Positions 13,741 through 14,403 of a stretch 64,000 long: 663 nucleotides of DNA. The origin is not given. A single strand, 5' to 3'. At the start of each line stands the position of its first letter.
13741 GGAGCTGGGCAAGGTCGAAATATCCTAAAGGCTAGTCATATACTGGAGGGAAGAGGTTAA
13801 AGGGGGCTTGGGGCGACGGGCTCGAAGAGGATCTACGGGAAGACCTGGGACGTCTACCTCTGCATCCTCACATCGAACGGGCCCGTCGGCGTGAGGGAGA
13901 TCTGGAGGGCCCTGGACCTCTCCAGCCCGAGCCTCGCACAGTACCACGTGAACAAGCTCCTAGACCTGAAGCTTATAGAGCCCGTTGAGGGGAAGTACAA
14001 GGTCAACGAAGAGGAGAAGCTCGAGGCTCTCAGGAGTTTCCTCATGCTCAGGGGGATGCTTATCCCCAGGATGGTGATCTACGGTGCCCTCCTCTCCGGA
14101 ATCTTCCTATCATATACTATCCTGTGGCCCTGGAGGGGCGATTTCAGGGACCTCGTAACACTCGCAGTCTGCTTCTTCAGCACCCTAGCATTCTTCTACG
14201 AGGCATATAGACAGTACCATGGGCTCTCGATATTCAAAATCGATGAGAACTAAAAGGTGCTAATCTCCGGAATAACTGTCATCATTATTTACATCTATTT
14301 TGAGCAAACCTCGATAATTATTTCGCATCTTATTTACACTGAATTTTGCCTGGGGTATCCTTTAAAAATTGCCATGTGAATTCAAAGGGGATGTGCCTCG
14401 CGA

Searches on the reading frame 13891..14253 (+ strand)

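Call 7: search_protein_families(library=pfam, proteins=[window:13891-14253:+], max_evalue=0.001)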
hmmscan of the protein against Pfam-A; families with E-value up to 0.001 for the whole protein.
window:13891-14253:+ (120 aa): 0 families

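Call 37: search_protein_families(library=pfam, proteins=[window:13891-14250:+], max_evalue=10)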
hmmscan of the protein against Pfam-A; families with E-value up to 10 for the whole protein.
window:13891-14250:+ (120 aa): 2 families
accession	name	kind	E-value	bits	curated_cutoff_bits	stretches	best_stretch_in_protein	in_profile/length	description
PF12840.13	HTH_20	-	0.025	15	27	1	6-31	26-50/51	Helix-turn-helix domain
PF01726.22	LexA_DNA_bind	-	0.1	12.8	23.7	1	1-24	28-51/65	LexA DNA binding domain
